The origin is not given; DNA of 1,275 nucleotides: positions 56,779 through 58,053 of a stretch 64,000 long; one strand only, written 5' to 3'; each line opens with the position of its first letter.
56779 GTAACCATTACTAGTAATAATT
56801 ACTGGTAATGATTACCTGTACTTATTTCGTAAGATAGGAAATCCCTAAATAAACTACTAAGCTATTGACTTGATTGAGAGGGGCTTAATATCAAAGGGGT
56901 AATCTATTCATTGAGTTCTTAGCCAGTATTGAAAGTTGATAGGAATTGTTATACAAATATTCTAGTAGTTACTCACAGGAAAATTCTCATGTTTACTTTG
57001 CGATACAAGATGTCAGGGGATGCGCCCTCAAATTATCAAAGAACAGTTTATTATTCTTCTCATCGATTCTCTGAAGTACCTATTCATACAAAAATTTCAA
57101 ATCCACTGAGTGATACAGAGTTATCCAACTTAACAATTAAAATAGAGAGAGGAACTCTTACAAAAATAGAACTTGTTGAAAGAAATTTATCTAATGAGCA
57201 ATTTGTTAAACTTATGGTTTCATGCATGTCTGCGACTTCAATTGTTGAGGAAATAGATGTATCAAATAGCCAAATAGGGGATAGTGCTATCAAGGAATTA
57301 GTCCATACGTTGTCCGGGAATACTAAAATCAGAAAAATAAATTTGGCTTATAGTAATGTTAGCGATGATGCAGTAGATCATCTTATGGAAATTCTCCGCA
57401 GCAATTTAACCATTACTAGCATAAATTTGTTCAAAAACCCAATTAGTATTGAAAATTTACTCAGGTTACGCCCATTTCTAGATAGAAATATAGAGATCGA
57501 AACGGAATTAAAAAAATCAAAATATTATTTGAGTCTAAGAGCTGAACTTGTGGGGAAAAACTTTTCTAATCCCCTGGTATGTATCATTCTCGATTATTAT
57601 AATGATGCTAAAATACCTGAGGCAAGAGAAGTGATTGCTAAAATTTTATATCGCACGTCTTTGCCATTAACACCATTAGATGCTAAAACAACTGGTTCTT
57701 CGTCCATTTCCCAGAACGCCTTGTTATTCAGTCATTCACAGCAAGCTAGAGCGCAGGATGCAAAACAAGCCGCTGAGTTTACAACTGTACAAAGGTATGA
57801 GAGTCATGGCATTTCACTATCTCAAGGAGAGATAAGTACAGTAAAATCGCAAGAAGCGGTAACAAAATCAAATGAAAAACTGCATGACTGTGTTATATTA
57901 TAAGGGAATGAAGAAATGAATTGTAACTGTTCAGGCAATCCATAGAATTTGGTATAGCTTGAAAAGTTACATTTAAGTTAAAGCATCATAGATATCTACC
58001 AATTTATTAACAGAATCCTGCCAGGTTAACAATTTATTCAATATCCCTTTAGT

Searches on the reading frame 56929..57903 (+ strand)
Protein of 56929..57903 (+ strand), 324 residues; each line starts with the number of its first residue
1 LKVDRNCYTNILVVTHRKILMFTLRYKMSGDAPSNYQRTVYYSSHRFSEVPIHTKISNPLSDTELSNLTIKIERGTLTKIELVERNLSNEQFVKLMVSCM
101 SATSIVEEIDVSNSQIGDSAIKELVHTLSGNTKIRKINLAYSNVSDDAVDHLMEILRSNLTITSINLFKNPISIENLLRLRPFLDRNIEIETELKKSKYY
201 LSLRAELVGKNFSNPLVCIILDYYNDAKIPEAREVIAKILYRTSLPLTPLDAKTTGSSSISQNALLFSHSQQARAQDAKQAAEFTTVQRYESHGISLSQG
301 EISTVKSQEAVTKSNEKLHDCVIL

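Call 7: search_protein_families(library=pfam, proteins=[window:56929-57903:+])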
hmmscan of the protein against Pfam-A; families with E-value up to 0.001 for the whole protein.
window:56929-57903:+ (324 aa): 0 families

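Call 14: search_protein_families(library=pfam, proteins=[window:56929-57903:+], max_evalue=0.01)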
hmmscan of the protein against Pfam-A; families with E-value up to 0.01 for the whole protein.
window:56929-57903:+ (324 aa): 1 family
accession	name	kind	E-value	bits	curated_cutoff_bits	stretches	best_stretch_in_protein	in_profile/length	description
PF13516.12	LRR_6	-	0.0082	16.6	23.4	0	107-124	6-23/24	Leucine Rich repeat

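Call 41: search_protein_families(library=ncbifam, proteins=[window:56929-57903:+], max_evalue=0.001)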
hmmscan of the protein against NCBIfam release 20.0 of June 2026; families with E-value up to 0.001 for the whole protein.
window:56929-57903:+ (324 aa): 1 family
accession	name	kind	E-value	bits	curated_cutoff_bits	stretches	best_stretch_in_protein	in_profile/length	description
NF008756.0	PRK11788.1-4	equivalog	0.00012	21.2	474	1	134-200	40-101/389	lipopolysaccharide assembly protein LapB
